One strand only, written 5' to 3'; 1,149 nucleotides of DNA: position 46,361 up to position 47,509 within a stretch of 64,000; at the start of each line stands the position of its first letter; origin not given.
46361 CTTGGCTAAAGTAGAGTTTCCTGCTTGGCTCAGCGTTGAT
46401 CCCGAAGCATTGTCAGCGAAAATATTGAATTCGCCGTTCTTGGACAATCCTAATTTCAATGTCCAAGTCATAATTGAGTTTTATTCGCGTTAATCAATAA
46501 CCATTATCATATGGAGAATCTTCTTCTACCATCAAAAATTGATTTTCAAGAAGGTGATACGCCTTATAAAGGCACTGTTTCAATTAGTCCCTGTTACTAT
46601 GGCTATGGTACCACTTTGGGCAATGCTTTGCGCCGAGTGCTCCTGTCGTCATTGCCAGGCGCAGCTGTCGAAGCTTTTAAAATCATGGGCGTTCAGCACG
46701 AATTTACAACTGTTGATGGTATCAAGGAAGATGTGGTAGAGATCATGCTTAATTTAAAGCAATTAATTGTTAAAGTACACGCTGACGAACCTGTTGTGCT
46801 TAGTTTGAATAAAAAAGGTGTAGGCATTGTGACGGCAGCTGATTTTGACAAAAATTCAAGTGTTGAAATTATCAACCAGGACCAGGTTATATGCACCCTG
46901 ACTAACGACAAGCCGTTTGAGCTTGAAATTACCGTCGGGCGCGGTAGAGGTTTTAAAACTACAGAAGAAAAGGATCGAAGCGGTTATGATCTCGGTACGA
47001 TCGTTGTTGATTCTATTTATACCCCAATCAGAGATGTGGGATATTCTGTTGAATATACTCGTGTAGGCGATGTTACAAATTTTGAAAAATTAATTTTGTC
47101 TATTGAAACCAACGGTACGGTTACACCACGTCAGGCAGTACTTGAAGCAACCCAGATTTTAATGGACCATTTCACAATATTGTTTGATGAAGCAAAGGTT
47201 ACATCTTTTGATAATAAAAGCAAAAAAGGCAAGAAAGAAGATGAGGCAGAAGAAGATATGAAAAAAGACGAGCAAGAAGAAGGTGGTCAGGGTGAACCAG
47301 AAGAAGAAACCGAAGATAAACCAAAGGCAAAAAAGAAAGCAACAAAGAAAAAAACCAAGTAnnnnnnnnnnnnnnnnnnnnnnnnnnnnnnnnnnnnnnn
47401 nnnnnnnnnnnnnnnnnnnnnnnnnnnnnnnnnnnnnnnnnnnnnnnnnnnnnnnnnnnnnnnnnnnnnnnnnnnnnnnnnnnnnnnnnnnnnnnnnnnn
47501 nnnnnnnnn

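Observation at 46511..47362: RNA polymerase alpha subunit without an alpha-CTD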

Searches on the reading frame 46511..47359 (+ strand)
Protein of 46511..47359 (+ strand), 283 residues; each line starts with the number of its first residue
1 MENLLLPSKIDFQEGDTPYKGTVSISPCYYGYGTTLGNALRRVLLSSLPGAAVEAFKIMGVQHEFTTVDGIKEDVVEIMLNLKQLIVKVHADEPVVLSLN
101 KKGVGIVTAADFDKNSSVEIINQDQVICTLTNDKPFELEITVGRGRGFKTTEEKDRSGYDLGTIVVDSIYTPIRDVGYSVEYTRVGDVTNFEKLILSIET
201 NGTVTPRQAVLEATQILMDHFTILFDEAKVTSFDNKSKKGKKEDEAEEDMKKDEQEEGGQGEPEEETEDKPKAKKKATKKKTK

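Call 3: search_protein_families(library=pfam, proteins=[window:46511-47359:+], max_evalue=10)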
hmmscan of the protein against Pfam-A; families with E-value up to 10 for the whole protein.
window:46511-47359:+ (283 aa): 3 families
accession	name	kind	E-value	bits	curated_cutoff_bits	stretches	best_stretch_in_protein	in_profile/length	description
PF01000.31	RNA_pol_A_bac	-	1.7e-30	106.1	33.9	1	57-171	2-119/119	RNA polymerase Rpb3/RpoA insert domain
PF01193.29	RNA_pol_L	-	4.7e-23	81.1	24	1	29-221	4-74/74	RNA polymerase Rpb3/Rpb11 dimerisation domain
PF13656.11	RNA_pol_L_2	-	0.00024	21.2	27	1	177-223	31-71/75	RNA polymerase Rpb3/Rpb11 dimerisation domain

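Call 4: search_protein_families(library=ncbifam, proteins=[window:46511-47359:+], max_evalue=10)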
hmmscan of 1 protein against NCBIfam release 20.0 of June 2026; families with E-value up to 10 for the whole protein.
window:46511-47359:+ (283 aa): 12 families
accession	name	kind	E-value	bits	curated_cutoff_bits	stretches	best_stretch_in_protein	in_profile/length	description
NF003519.0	PRK05182.2-5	equivalog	4.7e-82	275.5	277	1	1-249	1-251/320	DNA-directed RNA polymerase subunit alpha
TIGR02027.1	rpoA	equivalog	1.4e-78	264.2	227.8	1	21-249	2-233/298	DNA-directed RNA polymerase subunit alpha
NF003513.0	PRK05182.1-2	equivalog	2.1e-77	260.3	302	1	2-244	7-244/338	DNA-directed RNA polymerase subunit alpha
NF003515.0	PRK05182.2-1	equivalog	7.8e-73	245.5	406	1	20-243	20-244/314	DNA-directed RNA polymerase subunit alpha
NF003516.0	PRK05182.2-2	equivalog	1.5e-72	244.5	353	1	19-246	19-245/315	DNA-directed RNA polymerase subunit alpha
NF003514.0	PRK05182.1-4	equivalog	8.6e-68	228.4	434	1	22-224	20-222/338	DNA-directed RNA polymerase subunit alpha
NF003518.0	PRK05182.2-4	equivalog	9.1e-60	202.4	523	1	21-243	19-241/312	DNA-directed RNA polymerase subunit alpha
NF003517.0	PRK05182.2-3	equivalog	1.1e-59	202.2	356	1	4-246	8-254/344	DNA-directed RNA polymerase subunit alpha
NF001988.0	PRK00783.1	equivalog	3.1e-08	33.6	153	2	192-228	225-261/266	DNA-directed RNA polymerase subunit D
NF011548.0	PRK14979.1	equivalog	0.00018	21.8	194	1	36-143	26-127/195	DNA-directed RNA polymerase subunit D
NF002233.0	PRK01146.1-1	equivalog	0.061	13.2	79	1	192-228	51-87/92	DNA-directed RNA polymerase subunit L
NF008153.0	PRK10905.1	equivalog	0.73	8.9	256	1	223-281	34-92/424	cell division protein DamX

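Call 6: find_homologous_proteins(query=window:46511-47359:+)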
Query window:46511-47359:+ (283 aa): 8000 proteins with E <= 0.001 among 8000 candidates; the best 120 are listed.
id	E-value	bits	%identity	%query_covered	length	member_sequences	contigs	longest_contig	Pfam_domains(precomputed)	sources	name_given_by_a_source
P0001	8.1e-180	614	100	100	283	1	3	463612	PF01000.32,PF01193.30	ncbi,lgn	-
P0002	3.0e-124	431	75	94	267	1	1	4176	PF01000.32,PF01193.30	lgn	-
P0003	3.8e-123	428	78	81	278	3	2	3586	PF01000.32,PF01193.30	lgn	-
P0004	2.0e-122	425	72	91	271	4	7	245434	PF01000.32,PF01193.30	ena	-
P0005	1.1e-120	420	70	95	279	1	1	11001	PF01000.32,PF01193.30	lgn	-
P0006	4.3e-120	418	75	87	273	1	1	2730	PF01000.32,PF01193.30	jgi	jgi:DNA-directed RNA polymerase subunit alpha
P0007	5.2e-119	414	76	81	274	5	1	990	PF01000.32,PF01193.30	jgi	-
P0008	8.7e-118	410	72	88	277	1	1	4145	PF01000.32,PF01193.30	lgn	-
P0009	1.7e-116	406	73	87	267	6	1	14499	PF01000.32,PF01193.30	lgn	-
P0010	7.8e-114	397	77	81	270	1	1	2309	PF01000.32,PF01193.30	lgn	-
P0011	2.0e-113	396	72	88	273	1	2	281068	PF01000.32,PF01193.30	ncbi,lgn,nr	ncbi:MAG: DNA-directed RNA polymerase subunit alpha [Patescibacteria group bacterium]|nr:DNA-directe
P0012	3.3e-113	395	77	81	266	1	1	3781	PF01000.32,PF01193.30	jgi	-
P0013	1.6e-112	393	77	81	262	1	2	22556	PF01000.32,PF01193.30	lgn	-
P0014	7.8e-112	391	77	81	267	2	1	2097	PF01000.32,PF01193.30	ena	-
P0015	2.7e-111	389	76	81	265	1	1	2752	PF01000.32,PF01193.30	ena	-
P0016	1.0e-110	387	76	81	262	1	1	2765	PF01000.32,PF01193.30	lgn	-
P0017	2.3e-110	386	74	81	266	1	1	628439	PF01000.32,PF01193.30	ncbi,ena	-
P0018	4.7e-110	385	76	81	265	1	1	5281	PF01000.32,PF01193.30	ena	-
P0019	1.2e-109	384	69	81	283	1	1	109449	PF01000.32,PF01193.30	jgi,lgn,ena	-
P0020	2.0e-109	383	76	81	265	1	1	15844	PF01000.32,PF01193.30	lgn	-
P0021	2.4e-109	383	73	81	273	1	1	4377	PF01000.32,PF01193.30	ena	-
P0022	3.1e-109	382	69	88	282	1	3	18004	PF01000.32,PF01193.30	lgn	-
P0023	3.2e-109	382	68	82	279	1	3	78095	PF01000.32,PF01193.30,PF13656.12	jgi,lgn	jgi:DNA-directed RNA polymerase subunit alpha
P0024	3.4e-109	382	68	82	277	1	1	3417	PF01000.32,PF01193.30,PF13656.12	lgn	-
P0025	1.9e-108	380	66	86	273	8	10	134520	PF01000.32,PF01193.30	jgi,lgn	jgi:DNA-directed RNA polymerase subunit alpha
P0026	4.3e-108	378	71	81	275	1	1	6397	PF01000.32,PF01193.30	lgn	-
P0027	6.5e-108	378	66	93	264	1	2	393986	PF01000.32,PF01193.30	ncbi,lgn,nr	ncbi:MAG: DNA-directed RNA polymerase subunit alpha [Candidatus Magasanikbacteria bacterium]|nr:DNA-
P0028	6.8e-108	378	62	98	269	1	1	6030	PF01000.32,PF01193.30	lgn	-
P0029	1.3e-107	377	73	81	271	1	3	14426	PF01000.32,PF01193.30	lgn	-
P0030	1.8e-107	376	69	81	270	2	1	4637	PF01000.32,PF01193.30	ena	-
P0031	2.4e-107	376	62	96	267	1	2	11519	PF01000.32,PF01193.30,PF13656.12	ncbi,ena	-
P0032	2.6e-107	376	68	82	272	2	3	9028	PF01000.32,PF01193.30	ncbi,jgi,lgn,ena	jgi:DNA-directed RNA polymerase subunit alpha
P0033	2.7e-107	376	64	89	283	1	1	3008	PF01000.32,PF01193.30,PF13656.12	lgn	-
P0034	2.8e-107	376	63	94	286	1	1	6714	PF01000.32,PF01193.30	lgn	-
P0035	3.4e-107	376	71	82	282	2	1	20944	PF01000.32,PF01193.30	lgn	-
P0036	5.5e-107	375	64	90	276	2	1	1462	PF01000.32,PF01193.30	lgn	-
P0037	5.5e-107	375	72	81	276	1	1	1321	PF01000.32,PF01193.30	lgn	-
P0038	7.3e-107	374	73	80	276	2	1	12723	PF01000.32,PF01193.30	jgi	-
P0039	1.1e-106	374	71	79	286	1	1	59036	PF01000.32,PF01193.30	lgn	-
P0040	1.2e-106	374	69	83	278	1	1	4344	PF01000.32,PF01193.30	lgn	-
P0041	1.3e-106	374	71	79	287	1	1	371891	PF01000.32,PF01193.30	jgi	-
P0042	1.4e-106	374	70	82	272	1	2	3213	PF01000.32,PF01193.30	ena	-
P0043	2.5e-106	373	72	80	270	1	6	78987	PF01000.32,PF01193.30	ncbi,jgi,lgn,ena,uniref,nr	ncbi:MAG: DNA-directed RNA polymerase subunit alpha [Candidatus Magasanikbacteria bacterium CG10_big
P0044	3.0e-106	372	70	79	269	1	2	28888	PF01000.32,PF01193.30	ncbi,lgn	-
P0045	3.8e-106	372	67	90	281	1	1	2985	PF01000.32,PF01193.30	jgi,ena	-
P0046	4.1e-106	372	67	82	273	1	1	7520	PF01000.32,PF01193.30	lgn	-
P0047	4.4e-106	372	69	81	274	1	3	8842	PF01000.32,PF01193.30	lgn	-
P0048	4.9e-106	372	69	81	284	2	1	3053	PF01000.32,PF01193.30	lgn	-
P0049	5.6e-106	372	72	81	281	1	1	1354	PF01000.32,PF01193.30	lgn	-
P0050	5.7e-106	372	66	87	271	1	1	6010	PF01000.32,PF01193.30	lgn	-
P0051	6.1e-106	371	70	81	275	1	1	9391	PF01000.32,PF01193.30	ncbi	-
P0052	7.1e-106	371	72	79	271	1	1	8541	PF01000.32,PF01193.30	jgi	-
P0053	8.1e-106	371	62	97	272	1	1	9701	PF01000.32,PF01193.30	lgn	-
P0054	8.5e-106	371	70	82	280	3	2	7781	PF01000.32,PF01193.30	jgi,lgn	-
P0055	1.1e-105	371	70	81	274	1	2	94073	PF01000.32,PF01193.30,PF13656.12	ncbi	-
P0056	1.1e-105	371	63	99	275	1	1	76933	PF01000.32,PF01193.30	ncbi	-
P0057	1.1e-105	371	71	78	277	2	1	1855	PF01000.32,PF01193.30,PF13656.12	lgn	-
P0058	1.2e-105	370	72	81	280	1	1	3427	PF01000.32,PF01193.30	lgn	-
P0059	1.4e-105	370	68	81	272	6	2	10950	PF01000.32,PF01193.30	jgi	jgi:DNA-directed RNA polymerase subunit alpha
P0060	1.5e-105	370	67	81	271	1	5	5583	PF01000.32,PF01193.30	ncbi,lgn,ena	-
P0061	2.3e-105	370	69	81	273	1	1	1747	PF01000.32,PF01193.30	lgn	-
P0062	2.3e-105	370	72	81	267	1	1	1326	PF01000.32,PF01193.30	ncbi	-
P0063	2.4e-105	369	65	91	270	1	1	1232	PF01000.32,PF01193.30,PF13656.12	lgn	-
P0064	2.8e-105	369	67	80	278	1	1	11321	PF01000.32,PF01193.30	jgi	-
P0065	2.9e-105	369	70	81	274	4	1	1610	PF01000.32,PF01193.30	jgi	-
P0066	3.3e-105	369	69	80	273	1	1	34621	PF01000.32,PF01193.30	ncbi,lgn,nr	ncbi:MAG: DNA-directed RNA polymerase subunit alpha [Candidatus Magasanikbacteria bacterium]|nr:DNA-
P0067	3.6e-105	369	70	80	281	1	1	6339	PF01000.32,PF01193.30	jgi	jgi:DNA-directed RNA polymerase subunit alpha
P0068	4.0e-105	369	69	81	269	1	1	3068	PF01000.32,PF01193.30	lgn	-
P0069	4.0e-105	369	69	86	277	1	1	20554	PF01000.32,PF01193.30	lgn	-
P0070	4.2e-105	369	69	80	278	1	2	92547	PF01000.32,PF01193.30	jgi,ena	-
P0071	4.8e-105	368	66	82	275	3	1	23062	PF01000.32,PF01193.30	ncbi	-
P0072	8.3e-105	368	70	80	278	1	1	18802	PF01000.32,PF01193.30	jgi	-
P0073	1.2e-104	367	67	81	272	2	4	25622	PF01000.32,PF01193.30,PF13656.12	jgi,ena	-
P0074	1.4e-104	367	64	88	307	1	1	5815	PF01000.32,PF01193.30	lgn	-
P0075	1.5e-104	367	66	82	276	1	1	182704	PF01000.32,PF01193.30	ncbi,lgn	-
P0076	1.7e-104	367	63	90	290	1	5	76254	PF01000.32,PF01193.30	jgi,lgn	jgi:DNA-directed RNA polymerase subunit alpha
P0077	2.2e-104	366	68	83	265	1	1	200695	PF01000.32,PF01193.30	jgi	-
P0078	2.7e-104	366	72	80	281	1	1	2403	PF01000.32,PF01193.30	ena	-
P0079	2.9e-104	366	68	81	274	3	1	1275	PF01000.32,PF01193.30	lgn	-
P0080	3.9e-104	366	72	80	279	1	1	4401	PF01000.32,PF01193.30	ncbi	-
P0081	4.0e-104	365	65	88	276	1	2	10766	PF01000.32,PF01193.30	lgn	-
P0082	4.2e-104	365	68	81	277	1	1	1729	PF01000.32,PF01193.30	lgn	-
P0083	5.8e-104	365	69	81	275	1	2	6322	PF01000.32,PF01193.30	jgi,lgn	jgi:DNA-directed RNA polymerase subunit alpha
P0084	6.8e-104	365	62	93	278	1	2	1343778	PF01000.32,PF01193.30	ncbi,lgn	-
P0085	8.0e-104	364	69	82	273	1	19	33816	PF01000.32,PF01193.30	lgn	-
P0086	9.0e-104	364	70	79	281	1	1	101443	PF01000.32,PF01193.30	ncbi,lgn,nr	ncbi:MAG: DNA-directed RNA polymerase subunit alpha [Candidatus Magasanikbacteria bacterium]|nr:DNA-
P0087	9.5e-104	364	71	81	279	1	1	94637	PF01000.32,PF01193.30,PF13656.12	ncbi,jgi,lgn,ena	ncbi:MAG: DNA-directed RNA polymerase subunit alpha [Candidatus Magasanikbacteria bacterium]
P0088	1.1e-103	364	69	81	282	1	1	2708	PF01000.32,PF01193.30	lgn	-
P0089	1.1e-103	364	71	81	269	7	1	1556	PF01000.32,PF01193.30,PF13656.12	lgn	-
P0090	1.2e-103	364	64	96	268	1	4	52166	PF01000.32,PF01193.30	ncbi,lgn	-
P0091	1.2e-103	364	69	81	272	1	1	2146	PF01000.32,PF01193.30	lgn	-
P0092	1.2e-103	364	70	80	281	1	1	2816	PF01000.32,PF01193.30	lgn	-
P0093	1.2e-103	364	62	90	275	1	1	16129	PF01000.32,PF01193.30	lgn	-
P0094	1.3e-103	364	72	77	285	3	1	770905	PF01000.32,PF01193.30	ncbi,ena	-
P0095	1.3e-103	364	67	81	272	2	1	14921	PF01000.32,PF01193.30,PF13656.12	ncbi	-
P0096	1.5e-103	364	62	90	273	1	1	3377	PF01000.32,PF01193.30,PF13656.12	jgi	jgi:DNA-directed RNA polymerase subunit alpha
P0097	1.6e-103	364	71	81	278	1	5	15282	PF01000.32,PF01193.30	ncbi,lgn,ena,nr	ncbi:MAG TPA: DNA-directed RNA polymerase subunit alpha [Patescibacteria group bacterium]|nr:DNA-dir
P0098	1.6e-103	363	73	79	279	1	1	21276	PF01000.32,PF01193.30,PF13656.12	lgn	-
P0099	2.0e-103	363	69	81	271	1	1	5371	PF01000.32,PF01193.30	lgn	-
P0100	2.2e-103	363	72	79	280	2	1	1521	PF01000.32,PF01193.30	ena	-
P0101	2.2e-103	363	68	80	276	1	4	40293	PF01000.32,PF01193.30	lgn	-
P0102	2.3e-103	363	71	79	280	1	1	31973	PF01000.32,PF01193.30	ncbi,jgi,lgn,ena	ncbi:MAG: DNA-directed RNA polymerase subunit alpha [Candidatus Magasanikbacteria bacterium]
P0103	2.7e-103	363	70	80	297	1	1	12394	PF01000.32,PF01193.30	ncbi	-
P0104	3.0e-103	363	65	91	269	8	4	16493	PF01000.32,PF01193.30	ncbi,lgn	-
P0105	3.2e-103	363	70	80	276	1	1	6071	PF01000.32,PF01193.30,PF13656.12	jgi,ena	-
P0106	3.4e-103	362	68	81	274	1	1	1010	PF01000.32,PF01193.30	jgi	jgi:DNA-directed RNA polymerase subunit alpha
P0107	3.4e-103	362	66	81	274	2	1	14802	PF01000.32,PF01193.30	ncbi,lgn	-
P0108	4.3e-103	362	69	81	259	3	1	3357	PF01000.32,PF01193.30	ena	-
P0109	4.8e-103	362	66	86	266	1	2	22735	PF01000.32,PF01193.30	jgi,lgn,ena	-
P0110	5.4e-103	362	67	81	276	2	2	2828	PF01000.32,PF01193.30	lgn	-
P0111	6.1e-103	362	69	80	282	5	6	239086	PF01000.32,PF01193.30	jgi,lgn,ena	-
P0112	6.3e-103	362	68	82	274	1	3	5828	PF01000.32,PF01193.30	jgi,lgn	jgi:DNA-directed RNA polymerase subunit alpha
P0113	7.1e-103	361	59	95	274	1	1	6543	PF01000.32,PF01193.30,PF13656.12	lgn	-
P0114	7.3e-103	361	68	81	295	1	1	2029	PF01000.32,PF01193.30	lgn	-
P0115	7.6e-103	361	69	79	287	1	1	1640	PF01000.32,PF01193.30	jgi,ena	-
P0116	7.9e-103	361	63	90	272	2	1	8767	PF01000.32,PF01193.30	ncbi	-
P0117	8.8e-103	361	68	81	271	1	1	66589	PF01000.32,PF01193.30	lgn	-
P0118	1.1e-102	361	68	81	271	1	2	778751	PF01000.32,PF01193.30,PF13656.12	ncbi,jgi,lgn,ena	ncbi:MAG: DNA-directed RNA polymerase subunit alpha [Patescibacteria group bacterium]|jgi:DNA-direct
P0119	1.1e-102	361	69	81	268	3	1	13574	PF01000.32,PF01193.30,PF13656.12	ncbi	-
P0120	1.2e-102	361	59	95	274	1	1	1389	PF01000.32,PF01193.30,PF13656.12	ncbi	-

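Call 11: find_encoding_contigs(protein=P0001, flank=10000, max_places=3)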
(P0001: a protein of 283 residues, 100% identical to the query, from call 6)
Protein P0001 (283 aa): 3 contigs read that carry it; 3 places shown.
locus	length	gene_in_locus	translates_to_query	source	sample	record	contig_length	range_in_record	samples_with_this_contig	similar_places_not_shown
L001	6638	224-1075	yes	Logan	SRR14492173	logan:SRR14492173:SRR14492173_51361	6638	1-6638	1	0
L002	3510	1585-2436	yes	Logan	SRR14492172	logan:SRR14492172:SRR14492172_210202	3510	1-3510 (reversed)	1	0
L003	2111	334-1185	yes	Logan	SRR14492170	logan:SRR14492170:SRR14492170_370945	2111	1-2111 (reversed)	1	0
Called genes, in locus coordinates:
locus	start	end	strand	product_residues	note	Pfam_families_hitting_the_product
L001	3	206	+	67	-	?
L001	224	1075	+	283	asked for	PF01193:RNA_pol_L, PF01000:RNA_pol_A_bac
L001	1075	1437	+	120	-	PF01196:Ribosomal_L17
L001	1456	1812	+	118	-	PF00572:Ribosomal_L13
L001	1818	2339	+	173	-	PF00380:Ribosomal_S9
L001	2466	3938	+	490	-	PF01943:Polysacc_synt, PF13440:Polysacc_synt_3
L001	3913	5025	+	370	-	PF13439:Glyco_transf_4, PF13477:Glyco_trans_4_2 (faint), PF13579:Glyco_trans_4_4 (weak), PF00534:Glycos_transf_1, PF13692:Glyco_trans_1_4, PF13524:Glyco_trans_1_2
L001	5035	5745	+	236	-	PF00535:Glycos_transf_2, PF10111:Glyco_tranf_2_2, PF13641:Glyco_tranf_2_3 (weak)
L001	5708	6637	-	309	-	?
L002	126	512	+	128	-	PF00416:Ribosomal_S13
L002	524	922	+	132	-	PF00411:Ribosomal_S11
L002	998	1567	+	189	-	PF00163:Ribosomal_S4, PF01479:S4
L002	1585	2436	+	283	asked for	PF01193:RNA_pol_L, PF01000:RNA_pol_A_bac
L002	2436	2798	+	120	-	PF01196:Ribosomal_L17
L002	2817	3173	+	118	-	PF00572:Ribosomal_L13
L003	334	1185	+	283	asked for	PF01193:RNA_pol_L, PF01000:RNA_pol_A_bac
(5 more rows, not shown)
